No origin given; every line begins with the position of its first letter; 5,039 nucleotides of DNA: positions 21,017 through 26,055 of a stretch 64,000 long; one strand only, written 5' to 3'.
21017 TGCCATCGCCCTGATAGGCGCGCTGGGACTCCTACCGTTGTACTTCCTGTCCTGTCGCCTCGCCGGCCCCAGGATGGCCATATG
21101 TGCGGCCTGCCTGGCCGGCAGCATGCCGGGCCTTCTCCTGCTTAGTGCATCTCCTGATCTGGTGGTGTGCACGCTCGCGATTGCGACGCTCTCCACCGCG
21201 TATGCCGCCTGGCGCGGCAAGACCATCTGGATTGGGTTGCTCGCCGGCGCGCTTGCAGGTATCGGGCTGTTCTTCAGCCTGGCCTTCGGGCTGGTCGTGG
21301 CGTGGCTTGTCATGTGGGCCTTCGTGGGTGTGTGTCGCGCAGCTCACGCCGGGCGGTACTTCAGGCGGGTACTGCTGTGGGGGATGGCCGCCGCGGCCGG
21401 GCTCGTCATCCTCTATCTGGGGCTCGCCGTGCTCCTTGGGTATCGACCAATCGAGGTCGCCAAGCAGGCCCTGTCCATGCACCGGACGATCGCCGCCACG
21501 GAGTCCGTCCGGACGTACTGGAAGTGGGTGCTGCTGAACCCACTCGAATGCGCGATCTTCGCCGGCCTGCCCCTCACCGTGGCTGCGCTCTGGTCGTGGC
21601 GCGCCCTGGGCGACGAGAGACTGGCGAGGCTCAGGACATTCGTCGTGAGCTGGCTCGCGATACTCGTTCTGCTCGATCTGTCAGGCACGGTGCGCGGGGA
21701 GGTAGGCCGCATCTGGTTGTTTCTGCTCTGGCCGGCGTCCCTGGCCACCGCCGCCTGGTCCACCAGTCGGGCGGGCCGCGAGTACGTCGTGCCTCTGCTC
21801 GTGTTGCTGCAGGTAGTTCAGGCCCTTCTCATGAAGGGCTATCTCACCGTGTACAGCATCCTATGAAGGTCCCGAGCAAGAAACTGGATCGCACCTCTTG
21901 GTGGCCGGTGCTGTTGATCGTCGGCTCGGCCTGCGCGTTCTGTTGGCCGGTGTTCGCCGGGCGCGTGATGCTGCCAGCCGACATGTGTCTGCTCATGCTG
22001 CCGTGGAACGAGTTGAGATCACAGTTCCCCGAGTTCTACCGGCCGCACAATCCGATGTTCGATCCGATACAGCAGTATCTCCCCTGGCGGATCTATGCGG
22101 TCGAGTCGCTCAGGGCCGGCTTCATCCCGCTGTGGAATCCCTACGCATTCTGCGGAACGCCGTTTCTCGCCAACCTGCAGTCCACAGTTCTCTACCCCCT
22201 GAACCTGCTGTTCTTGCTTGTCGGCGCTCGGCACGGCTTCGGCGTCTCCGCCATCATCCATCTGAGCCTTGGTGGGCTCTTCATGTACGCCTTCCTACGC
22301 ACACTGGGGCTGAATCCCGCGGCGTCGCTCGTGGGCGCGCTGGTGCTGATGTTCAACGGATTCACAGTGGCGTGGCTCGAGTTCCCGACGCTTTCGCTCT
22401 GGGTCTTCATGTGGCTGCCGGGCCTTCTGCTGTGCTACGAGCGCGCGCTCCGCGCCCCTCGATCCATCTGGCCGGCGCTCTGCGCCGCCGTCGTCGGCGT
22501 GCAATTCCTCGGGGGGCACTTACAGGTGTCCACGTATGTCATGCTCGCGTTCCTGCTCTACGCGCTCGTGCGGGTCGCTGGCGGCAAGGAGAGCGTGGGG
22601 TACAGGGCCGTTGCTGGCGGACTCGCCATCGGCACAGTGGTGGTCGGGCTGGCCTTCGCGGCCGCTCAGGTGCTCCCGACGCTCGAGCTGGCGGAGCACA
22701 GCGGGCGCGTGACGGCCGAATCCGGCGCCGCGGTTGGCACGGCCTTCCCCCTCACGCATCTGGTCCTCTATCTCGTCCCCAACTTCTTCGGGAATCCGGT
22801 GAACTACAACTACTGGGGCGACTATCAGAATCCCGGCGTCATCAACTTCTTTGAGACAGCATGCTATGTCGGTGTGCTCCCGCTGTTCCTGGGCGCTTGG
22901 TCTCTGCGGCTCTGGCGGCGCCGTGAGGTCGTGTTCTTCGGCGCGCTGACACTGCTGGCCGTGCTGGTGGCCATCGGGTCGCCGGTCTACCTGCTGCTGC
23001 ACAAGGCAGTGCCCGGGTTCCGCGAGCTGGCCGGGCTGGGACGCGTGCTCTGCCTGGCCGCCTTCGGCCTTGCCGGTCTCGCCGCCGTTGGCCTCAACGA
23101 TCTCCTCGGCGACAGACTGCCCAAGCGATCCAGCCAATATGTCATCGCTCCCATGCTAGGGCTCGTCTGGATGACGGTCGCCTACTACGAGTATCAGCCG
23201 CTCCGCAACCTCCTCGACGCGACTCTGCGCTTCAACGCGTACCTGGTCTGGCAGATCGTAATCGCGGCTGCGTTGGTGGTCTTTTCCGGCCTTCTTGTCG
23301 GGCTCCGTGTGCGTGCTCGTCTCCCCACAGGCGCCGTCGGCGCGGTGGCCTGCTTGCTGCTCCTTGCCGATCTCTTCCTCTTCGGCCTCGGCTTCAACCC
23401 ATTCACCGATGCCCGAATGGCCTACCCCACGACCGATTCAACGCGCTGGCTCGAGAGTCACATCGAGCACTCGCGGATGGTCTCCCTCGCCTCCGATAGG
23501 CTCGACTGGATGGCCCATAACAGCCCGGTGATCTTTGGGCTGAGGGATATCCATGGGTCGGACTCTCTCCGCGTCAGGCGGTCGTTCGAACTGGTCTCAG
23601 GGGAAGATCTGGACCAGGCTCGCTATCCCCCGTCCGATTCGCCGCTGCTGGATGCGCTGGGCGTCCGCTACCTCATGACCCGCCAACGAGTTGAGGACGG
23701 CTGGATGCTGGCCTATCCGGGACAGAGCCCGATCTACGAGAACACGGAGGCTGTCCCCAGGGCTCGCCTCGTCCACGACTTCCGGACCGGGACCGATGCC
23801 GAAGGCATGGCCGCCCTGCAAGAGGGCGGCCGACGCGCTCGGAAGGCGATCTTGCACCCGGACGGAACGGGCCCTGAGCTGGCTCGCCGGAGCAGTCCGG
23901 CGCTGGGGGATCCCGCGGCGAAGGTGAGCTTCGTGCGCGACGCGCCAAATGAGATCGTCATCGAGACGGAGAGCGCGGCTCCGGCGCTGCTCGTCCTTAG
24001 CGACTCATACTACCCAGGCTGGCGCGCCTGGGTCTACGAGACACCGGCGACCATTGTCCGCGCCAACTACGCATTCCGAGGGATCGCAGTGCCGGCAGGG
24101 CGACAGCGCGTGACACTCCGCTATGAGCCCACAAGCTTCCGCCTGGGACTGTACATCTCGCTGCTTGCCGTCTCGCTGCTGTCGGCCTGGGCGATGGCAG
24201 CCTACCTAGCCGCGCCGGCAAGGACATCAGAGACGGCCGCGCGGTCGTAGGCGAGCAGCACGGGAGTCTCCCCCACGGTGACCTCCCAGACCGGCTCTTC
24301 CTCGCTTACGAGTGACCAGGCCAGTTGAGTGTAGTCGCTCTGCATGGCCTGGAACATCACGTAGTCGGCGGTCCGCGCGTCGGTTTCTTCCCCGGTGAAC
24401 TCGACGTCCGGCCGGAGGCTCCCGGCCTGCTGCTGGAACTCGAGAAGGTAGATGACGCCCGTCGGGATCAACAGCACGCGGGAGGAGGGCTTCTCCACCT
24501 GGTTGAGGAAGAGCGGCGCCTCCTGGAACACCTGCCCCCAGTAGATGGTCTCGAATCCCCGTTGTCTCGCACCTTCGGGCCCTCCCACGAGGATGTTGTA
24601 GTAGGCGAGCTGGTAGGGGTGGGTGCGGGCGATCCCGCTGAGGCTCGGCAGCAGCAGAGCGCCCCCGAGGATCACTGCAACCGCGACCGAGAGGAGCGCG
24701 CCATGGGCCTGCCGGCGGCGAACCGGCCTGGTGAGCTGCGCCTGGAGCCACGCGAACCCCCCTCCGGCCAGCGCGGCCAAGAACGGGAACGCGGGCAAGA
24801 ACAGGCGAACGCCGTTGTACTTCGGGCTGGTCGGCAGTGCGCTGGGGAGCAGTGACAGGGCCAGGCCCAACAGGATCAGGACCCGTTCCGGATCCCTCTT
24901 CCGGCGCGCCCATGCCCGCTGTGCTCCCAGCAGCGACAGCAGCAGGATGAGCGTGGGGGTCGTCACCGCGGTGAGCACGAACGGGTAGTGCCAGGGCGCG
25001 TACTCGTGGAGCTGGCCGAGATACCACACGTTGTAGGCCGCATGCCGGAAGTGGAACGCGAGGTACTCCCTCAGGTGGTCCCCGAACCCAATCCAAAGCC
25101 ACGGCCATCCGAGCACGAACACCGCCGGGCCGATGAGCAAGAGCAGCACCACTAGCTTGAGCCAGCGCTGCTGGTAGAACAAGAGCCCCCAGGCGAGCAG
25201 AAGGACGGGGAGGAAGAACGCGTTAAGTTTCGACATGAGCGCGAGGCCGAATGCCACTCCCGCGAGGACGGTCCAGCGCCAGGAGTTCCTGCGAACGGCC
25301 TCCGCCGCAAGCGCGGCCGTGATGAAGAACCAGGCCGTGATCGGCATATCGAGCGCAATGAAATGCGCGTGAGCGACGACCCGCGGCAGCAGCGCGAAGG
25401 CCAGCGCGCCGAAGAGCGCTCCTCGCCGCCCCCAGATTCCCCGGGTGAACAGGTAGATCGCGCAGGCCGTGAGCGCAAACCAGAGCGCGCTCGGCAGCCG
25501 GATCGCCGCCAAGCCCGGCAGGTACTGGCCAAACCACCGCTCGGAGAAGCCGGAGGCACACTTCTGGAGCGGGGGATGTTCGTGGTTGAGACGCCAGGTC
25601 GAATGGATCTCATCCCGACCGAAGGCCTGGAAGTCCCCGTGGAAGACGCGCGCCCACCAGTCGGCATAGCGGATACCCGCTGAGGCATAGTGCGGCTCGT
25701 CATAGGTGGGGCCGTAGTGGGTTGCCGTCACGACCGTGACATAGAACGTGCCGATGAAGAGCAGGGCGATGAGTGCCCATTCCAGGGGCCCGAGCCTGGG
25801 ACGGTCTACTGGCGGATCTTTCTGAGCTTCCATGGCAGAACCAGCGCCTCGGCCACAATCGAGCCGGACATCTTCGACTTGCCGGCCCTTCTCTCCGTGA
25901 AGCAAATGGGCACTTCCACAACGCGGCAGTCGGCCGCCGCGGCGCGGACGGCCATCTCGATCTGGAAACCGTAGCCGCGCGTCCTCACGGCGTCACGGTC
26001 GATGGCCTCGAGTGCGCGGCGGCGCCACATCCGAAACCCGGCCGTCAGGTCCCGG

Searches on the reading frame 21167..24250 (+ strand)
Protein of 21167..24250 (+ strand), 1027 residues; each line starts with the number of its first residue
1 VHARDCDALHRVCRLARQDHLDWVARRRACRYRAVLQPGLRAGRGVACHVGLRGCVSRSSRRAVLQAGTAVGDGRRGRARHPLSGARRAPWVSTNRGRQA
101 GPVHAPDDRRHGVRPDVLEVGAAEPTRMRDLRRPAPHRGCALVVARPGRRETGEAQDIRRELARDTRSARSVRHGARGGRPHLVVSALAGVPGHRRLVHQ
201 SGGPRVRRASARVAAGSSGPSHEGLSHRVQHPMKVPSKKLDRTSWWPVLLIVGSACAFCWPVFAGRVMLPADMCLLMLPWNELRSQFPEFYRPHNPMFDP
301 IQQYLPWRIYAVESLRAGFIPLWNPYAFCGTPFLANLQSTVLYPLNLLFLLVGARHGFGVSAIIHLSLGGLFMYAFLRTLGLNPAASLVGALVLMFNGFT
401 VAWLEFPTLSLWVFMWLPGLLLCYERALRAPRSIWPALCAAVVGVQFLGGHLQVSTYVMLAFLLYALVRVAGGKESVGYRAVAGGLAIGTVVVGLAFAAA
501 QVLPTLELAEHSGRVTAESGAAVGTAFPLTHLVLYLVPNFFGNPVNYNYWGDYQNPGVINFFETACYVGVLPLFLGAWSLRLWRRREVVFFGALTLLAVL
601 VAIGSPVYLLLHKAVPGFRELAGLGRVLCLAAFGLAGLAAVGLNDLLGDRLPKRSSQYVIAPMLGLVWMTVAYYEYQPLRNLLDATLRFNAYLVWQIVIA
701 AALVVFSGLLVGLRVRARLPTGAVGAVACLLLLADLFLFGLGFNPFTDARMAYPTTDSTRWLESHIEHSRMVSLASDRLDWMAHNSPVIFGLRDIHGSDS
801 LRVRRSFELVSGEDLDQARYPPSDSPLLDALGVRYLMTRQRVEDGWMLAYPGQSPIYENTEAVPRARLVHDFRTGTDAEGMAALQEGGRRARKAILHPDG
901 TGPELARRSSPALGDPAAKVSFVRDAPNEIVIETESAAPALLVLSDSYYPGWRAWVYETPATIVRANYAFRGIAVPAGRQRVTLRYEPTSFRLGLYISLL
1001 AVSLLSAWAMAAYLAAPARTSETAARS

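Call 33: search_protein_families(library=pfam, proteins=[window:21167-24250:+], max_evalue=0.0001)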
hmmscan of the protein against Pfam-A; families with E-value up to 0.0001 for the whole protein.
window:21167-24250:+ (1027 aa): 1 family
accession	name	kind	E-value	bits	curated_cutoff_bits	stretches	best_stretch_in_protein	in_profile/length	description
PF09586.16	YfhO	-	7.9e-15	54.7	28.5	1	927-998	763-835/835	Bacterial membrane protein YfhO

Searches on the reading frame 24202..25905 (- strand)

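Call 33: search_protein_families(library=pfam, proteins=[window:24202-25905:-], max_evalue=0.0001)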
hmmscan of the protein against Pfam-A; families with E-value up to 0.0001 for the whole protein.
window:24202-25905:- (567 aa): 2 families
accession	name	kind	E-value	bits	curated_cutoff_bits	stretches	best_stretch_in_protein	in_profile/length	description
PF13231.12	PMT_2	-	3.5e-16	60.3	26.1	1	132-270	21-158/160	Dolichyl-phosphate-mannose-protein mannosyltransferase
PF02366.24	PMT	-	1.3e-10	41.7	22.7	1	133-271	83-232/245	Dolichyl-phosphate-mannose-protein mannosyltransferase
